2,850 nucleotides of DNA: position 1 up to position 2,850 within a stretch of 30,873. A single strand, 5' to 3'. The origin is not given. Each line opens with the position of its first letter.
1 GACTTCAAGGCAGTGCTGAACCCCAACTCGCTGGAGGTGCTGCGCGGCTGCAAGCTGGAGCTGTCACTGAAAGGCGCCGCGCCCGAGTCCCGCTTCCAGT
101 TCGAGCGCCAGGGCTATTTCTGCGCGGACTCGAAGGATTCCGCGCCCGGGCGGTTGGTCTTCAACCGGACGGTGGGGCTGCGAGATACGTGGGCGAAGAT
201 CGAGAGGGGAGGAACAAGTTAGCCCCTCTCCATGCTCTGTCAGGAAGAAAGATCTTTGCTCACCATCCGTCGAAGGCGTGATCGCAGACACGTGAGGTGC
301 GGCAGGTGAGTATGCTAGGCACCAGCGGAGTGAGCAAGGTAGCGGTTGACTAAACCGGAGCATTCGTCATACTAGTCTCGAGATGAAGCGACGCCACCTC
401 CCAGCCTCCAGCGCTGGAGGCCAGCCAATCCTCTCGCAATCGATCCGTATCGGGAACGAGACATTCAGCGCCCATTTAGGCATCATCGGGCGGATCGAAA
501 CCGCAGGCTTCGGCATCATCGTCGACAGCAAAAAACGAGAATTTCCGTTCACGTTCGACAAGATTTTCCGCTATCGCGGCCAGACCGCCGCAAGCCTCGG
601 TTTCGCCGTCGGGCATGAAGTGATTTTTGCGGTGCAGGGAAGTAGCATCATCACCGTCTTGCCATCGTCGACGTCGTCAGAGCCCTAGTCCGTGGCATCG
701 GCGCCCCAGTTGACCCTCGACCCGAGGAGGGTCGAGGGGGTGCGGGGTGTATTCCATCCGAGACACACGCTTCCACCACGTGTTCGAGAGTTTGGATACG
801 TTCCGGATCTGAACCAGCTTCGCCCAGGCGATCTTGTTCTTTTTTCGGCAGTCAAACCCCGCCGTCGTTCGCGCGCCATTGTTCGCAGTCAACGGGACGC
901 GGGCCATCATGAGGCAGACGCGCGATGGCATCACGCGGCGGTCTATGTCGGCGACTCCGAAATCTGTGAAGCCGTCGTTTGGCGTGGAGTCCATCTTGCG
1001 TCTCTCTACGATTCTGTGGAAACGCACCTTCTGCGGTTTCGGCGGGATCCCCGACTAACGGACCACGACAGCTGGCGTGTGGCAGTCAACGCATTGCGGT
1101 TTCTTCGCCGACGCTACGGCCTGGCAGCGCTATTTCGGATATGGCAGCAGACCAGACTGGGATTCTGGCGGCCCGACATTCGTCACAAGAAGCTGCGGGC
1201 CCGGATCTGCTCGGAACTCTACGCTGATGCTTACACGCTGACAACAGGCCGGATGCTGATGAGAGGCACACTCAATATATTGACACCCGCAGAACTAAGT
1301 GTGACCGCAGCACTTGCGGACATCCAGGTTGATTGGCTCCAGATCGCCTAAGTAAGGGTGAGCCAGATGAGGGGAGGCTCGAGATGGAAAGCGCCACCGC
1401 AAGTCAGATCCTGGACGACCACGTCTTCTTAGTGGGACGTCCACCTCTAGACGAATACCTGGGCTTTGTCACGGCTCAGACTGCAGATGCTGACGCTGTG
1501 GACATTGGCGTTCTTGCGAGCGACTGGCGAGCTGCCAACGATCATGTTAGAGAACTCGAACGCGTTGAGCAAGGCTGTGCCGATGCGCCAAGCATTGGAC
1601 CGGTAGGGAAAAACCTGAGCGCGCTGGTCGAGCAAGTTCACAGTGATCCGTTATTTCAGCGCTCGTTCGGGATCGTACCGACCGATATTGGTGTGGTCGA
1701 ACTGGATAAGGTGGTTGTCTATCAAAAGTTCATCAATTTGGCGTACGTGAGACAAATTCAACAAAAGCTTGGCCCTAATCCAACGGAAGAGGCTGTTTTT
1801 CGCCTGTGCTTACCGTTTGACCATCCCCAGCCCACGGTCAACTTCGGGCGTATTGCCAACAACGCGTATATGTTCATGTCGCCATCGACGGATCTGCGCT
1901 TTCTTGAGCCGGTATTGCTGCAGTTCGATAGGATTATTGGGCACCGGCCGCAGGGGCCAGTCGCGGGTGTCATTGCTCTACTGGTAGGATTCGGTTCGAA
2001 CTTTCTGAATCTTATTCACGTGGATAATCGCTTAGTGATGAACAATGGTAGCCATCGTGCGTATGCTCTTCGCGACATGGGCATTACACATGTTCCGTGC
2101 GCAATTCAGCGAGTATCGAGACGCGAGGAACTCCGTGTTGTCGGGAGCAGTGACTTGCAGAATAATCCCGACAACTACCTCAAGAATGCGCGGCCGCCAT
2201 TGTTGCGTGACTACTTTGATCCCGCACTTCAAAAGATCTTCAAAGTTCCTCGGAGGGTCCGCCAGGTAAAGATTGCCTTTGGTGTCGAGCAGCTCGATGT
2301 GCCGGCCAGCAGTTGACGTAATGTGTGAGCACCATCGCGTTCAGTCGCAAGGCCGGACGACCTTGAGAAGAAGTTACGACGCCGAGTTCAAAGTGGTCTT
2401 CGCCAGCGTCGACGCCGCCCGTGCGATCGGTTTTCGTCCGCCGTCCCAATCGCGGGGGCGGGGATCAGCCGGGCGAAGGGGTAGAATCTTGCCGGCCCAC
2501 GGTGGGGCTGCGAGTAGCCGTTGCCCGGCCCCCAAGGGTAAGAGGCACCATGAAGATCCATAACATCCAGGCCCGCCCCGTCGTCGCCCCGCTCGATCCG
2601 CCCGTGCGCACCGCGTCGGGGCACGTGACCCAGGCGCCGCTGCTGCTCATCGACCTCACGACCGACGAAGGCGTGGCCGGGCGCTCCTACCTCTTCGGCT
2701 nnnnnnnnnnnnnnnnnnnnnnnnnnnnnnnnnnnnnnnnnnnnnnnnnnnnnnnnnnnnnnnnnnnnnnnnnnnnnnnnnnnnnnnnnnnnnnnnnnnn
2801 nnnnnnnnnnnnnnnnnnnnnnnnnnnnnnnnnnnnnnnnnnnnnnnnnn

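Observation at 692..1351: Circularly permuted NlpC/P60-type papain-fold candidate (GDLVLF ... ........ ... ICSE)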

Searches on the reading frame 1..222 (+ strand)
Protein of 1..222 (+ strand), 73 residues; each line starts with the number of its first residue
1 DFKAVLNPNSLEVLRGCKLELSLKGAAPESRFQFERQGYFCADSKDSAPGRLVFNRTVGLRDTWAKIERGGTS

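Call 64: search_protein_families(library=pfam, proteins=[window:1-222:+], max_evalue=0.01)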
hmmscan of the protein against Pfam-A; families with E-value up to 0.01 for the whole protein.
window:1-222:+ (73 aa): 1 family
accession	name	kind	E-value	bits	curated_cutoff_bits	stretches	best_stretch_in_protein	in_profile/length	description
PF20974.2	tRNA-synt_1c_C2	-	5.6e-12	46.6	23.9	1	3-43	29-69/69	tRNA synthetases class I (E and Q), anti-codon binding domain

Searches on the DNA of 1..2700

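Call 111: search_rna_families(source=window, start=1, end=2700, threshold=evalue, max_evalue=0.1)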
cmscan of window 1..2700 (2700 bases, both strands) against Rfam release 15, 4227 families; matches with E-value up to 0.1: 0.
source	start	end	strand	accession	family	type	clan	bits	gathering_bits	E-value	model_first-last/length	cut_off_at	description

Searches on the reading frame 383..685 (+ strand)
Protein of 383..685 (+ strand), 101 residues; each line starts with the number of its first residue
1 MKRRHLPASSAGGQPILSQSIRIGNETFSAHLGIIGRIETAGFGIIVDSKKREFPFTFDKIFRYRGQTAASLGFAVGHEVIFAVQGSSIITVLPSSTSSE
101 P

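Call 3: search_protein_families(library=pfam, proteins=[window:383-685:+], max_evalue=10)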
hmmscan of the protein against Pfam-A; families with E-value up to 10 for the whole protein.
window:383-685:+ (101 aa): 0 families

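Call 4: search_protein_families(library=padloc, proteins=[window:383-685:+], max_evalue=10)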
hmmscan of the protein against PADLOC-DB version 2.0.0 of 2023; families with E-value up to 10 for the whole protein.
window:383-685:+ (101 aa): 0 families

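Call 7: search_protein_families(library=ncbifam, proteins=[window:383-685:+], max_evalue=10)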
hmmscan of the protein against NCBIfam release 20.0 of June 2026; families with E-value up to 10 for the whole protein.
window:383-685:+ (101 aa): 0 families

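Call 61: search_protein_families(library=phrogs, proteins=[window:383-685:+], max_evalue=1)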
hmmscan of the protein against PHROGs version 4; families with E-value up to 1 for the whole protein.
window:383-685:+ (101 aa): 0 families

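Call 67: predict_structure(alignment_id=A3)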
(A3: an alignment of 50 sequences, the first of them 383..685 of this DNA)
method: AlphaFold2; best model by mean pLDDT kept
length: 101 residues; sequences in the alignment: 50
mean_pLDDT: 75.2   pTM: 0.58
mean pLDDT of the five models: 75.2, 74.5, 74.0, 73.3, 72.5
residues with pLDDT >= 90: 11; 70-90: 65; 50-70: 16; < 50: 9
segments of 3 or more residues with pLDDT < 50: 12-14, 98-101
pLDDT, mean of each block of 10 residues (from residue 1): 59 53 79 89 88 86 74 84 80 63 45
secondary structure, 60 per line:
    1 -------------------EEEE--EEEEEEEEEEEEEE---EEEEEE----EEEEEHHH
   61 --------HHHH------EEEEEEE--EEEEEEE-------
elements in order: E20-23 E26-39 E43-48 E53-57 H69-72 E79-85 E88-94

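Call 72: fold_search(model_id=the predicted structure, library=pdb)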
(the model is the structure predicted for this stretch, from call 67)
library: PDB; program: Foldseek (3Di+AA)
matches with E <= 10: 1138; with E <= 0.001: 0
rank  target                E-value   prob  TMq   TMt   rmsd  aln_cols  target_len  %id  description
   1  1wfq_MODEL_1_A        2.4e-03  1.00  0.56  0.63   5.6        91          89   19  Solution structure of the first cold-shock domain of the human KIAA0885 protein (UNR protein) (released 2004-11-26)
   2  9nkg_B                1.0e-02  1.00  0.45  0.14   3.7        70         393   18  Structure of substrate engaged MIDN-bound human 26S proteasome, EB-MIDN (Composite map) (released 2025-05-07)
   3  9nkj_B                1.4e-02  1.00  0.44  0.14  10.1        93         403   13  Structure of substrates-engaged MIDN-bound human 26S proteasome,ED-MIDN state (Composite map) (released 2025-05-07)
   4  2n3s_MODEL_1_A        1.5e-02  1.00  0.46  0.61   4.9        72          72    6  NMR Assignments and structure of Translation initiation factor IF-1 from Burkholderia thailandensis E264. (released 2015-06-24)
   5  2k5n_MODEL_1_A        1.6e-02  1.00  0.43  0.57   3.9        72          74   21  Solution NMR Structure of the N-Terminal Domain of Protein ECA1580 from Erwinia carotovora, Northeast Structur (released 2008-08-19)
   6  9e8l_B                1.9e-02  1.00  0.45  0.15   3.4        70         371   18  Nub1/Fat10-processing human 26S proteasome bound to Txnl1 with Rpt4 at top of spiral staircase (released 2024-12-04)
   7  9e8j_B                1.9e-02  1.00  0.42  0.13   4.6        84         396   15  Nub1/Fat10-processing human 26S proteasome bound to Txnl1 with Rpt1 at top of spiral staircase (released 2024-12-04)
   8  6fvw_J                2.2e-02  1.00  0.47  0.14   6.3        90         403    9  26S proteasome, s4 state (released 2018-08-29)
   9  7w3b_B                2.2e-02  0.99  0.48  0.15  10.9        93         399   15  Structure of USP14-bound human 26S proteasome in substrate-engaged state ED5_USP14 (released 2022-05-04)
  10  7w37_B                2.3e-02  1.00  0.40  0.13   4.2        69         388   16  Structure of USP14-bound human 26S proteasome in state EA1_UBL (released 2022-05-04)
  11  6msj_B                2.3e-02  1.00  0.47  0.14  12.1       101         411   14  Cryo-EM structures and dynamics of substrate-engaged human 26S proteasome (released 2018-11-21)
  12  6msb_B                2.4e-02  0.99  0.41  0.13   4.6        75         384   16  Cryo-EM structures and dynamics of substrate-engaged human 26S proteasome (released 2018-12-05)
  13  5vfp_B                2.6e-02  1.00  0.44  0.14   3.1        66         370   20  Nucleotide-driven Triple-state Remodeling of the AAA-ATPase Channel in the Activated Human 26S Proteasome (released 2018-07-18)
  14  8wi7_b                2.6e-02  0.99  0.49  0.34   7.2        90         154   12  Cryo- EM structure of Mycobacterium smegmatis 70S ribosome, bS1 and RafH. (released 2024-02-28)
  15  1ueb_A                2.7e-02  1.00  0.46  0.27   3.4        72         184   11  Crystal structure of translation elongation factor P from Thermus thermophilus HB8 (released 2004-05-25)
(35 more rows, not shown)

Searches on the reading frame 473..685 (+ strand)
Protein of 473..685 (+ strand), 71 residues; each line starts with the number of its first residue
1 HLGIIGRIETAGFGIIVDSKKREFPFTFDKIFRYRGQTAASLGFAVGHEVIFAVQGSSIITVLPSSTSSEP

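Call 34: search_protein_families(library=pfam, alignment_id=A2, max_evalue=1)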
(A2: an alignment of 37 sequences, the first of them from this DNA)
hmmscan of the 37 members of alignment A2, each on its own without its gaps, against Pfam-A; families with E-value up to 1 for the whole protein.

A. member 1, seq(71 aa): 0 families

B. families by the number of members that match (of 37 scanned): 12 families
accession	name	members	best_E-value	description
PF00313.28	CSD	3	3.6e-08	'Cold-shock' DNA-binding domain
PF04023.20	FeoA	2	0.035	FeoA domain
PF18197.6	TTHB210-like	2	0.086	Hypothetical protein TTHB210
PF04014.23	MazE_antitoxin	2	0.12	Antidote-toxin recognition MazE, bacterial antitoxin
PF23587.1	SH3_KALRN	1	0.0045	Kalirin, SH3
PF09383.16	NIL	1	0.019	NIL domain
PF01848.21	HOK_GEF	1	0.059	Hok/gef family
PF23855.1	DUF7218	1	0.066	Family of unknown function (DUF7218)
PF03459.23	TOBE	1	0.079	TOBE domain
PF03413.25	PepSY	1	0.079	Peptidase propeptide and YPEB domain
PF07497.18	Rho_RNA_bind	1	0.15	Rho termination factor, RNA-binding domain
PF21234.2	Phosphatase-like_N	1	0.19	Protein-tyrosine-phosphatase-like, N-terminal domain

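Call 35: search_solved_structures(query=A2, max_evalue=10, show_alignments=3)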
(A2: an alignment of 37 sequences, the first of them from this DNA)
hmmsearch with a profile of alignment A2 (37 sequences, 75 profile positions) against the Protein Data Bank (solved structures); distinct sequences matched with E-value up to 10: 11.
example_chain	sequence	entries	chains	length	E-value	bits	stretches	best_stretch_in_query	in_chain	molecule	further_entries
2mo0_A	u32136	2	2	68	0.24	14.8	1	5-61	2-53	Cold-shock DNA-binding domain protein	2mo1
8h1i_B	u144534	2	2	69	0.24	14.8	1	1-62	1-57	Cold shock-like protein CspC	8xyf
2lxj_A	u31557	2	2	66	0.26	14.7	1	5-62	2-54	Cold shock-like protein CspLA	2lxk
2i5m_X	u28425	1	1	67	0.38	14.2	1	6-61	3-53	Cold shock protein cspB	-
1csp_A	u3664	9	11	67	0.69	13.3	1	6-61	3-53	COLD SHOCK PROTEIN B(CSPB) | MAJOR COLD-SHOCK PROTEIN | Cold shock protein cspB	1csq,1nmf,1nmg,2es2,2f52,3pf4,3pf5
6t00_A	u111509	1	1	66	0.7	13.3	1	6-61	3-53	Cold shock protein CspD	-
2kqf_A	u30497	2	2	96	0.72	13.3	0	25-42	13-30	Microtubule-associated serine/threonine-protein kinase 2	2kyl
3khf_A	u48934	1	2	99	0.72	13.3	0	23-42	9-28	Microtubule-associated serine/threonine-protein kinase 3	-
2i5l_X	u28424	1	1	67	0.75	13.2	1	6-61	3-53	Cold shock protein cspB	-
1i5f_A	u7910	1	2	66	1.1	12.7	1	5-61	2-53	COLD-SHOCK PROTEIN CSPB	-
3ps4_A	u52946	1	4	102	1.5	12.3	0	22-43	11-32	Microtubule-associated serine/threonine-protein kinase 1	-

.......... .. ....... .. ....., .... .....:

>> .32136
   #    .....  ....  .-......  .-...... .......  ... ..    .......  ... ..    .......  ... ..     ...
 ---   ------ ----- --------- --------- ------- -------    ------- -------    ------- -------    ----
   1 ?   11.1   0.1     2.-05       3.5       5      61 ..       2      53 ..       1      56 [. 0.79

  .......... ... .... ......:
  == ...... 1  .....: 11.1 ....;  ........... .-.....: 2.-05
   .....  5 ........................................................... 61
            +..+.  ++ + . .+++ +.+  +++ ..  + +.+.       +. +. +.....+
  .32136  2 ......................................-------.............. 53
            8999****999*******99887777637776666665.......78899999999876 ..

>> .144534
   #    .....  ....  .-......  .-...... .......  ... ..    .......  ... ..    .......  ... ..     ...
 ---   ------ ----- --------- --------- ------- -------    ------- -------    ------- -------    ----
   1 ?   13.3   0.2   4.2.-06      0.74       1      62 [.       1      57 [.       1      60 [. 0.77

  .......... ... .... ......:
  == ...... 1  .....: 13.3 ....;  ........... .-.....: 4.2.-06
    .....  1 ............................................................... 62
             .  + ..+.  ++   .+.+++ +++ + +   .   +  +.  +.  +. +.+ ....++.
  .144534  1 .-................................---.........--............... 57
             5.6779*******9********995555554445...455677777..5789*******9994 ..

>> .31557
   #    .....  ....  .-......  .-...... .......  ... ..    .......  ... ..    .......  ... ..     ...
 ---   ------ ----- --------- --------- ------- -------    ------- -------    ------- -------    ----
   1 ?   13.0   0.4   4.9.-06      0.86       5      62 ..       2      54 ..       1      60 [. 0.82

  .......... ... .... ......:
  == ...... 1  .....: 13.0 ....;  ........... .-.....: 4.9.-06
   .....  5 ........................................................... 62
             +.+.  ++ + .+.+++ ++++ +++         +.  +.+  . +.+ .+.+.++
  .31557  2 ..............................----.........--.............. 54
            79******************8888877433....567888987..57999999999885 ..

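Call 57: find_homologous_proteins(query=A2, max_evalue=0.001)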
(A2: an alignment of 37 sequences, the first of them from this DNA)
Query A2 (37 sequences) (71 aa, profile of the alignment): 51 proteins with E <= 0.001 among 480 candidates.
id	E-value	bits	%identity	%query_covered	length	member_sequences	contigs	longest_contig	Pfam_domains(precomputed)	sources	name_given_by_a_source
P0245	1.9e-20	91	36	89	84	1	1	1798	-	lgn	-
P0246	2.8e-20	90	39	86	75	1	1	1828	-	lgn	-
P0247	5.4e-20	89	44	87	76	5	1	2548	-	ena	-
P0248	5.1e-19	86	40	86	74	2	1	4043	-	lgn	-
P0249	1.0e-18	85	47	87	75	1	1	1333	-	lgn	-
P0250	1.7e-17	81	51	52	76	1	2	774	-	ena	-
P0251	1.9e-17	81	43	52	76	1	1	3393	-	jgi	jgi:hypothetical protein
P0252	2.1e-17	81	47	73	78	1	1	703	-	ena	-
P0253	5.8e-17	79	33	63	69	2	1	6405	-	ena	-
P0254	1.1e-16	78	33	61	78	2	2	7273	-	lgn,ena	-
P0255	1.2e-16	78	39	85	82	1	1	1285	-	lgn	-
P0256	1.4e-16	78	43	75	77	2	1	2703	-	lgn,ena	-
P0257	1.5e-16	78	38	69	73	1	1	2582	-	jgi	jgi:hypothetical protein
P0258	1.5e-16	78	39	86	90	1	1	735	-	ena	-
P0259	4.1e-16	77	39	79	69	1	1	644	-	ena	-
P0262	7.9e-16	76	40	35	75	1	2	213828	-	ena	-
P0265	4.4e-15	73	36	63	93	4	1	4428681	-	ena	-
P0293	5.0e-9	54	29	66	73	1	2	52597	-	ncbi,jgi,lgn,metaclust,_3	metaclust:\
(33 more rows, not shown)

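Call 102: find_encoding_contigs(protein=P0265, flank=3000, max_places=1)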
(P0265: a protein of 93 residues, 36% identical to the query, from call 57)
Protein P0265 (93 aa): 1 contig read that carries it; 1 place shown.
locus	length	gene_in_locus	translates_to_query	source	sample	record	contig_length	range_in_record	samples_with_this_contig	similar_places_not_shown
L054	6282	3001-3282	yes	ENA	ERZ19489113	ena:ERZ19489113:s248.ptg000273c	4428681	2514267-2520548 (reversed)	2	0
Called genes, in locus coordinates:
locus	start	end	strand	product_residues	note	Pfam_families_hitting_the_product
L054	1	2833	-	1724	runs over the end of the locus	-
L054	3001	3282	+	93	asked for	-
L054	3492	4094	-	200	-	PF08808:RES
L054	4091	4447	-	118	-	-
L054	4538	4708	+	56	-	-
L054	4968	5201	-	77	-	-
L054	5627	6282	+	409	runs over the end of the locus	PF13458:Peripla_BP_6, PF13433:Peripla_BP_5, PF01094:ANF_receptor (weak)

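Call 103: find_encoding_contigs(protein=P0293, flank=3000, max_places=1)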
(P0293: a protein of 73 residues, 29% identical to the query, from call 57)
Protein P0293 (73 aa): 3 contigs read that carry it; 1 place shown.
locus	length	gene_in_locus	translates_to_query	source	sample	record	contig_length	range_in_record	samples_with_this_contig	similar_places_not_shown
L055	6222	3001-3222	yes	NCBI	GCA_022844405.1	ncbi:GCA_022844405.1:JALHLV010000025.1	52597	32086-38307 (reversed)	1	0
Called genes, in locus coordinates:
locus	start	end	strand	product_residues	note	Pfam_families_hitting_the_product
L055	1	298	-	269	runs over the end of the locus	PF00378:ECH_1, PF16113:ECH_2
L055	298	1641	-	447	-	PF00355:Rieske, PF00848:Ring_hydroxyl_A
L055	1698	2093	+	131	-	PF07110:EthD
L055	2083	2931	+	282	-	PF05721:PhyH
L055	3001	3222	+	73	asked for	-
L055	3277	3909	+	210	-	-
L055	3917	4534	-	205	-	PF01810:LysE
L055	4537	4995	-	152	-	PF03928:HbpS-like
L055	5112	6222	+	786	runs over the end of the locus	-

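Call 104: find_encoding_contigs(protein=P0262, flank=3000, max_places=1)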
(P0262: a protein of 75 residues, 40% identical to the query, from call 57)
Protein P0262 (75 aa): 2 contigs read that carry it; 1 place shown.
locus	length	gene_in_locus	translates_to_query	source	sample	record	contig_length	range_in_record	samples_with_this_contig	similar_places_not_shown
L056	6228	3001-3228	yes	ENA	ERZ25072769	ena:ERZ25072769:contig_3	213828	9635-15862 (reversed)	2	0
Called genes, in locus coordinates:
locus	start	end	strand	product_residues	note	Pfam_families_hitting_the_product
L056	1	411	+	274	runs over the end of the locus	-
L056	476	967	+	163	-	PF01613:Flavin_Reduct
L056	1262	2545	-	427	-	PF00083:Sugar_tr (weak), PF07690:MFS_1, PF03137:OATP (weak)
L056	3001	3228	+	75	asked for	-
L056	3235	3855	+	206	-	-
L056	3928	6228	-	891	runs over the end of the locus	PF07715:Plug, PF00593:TonB_dep_Rec_b-barrel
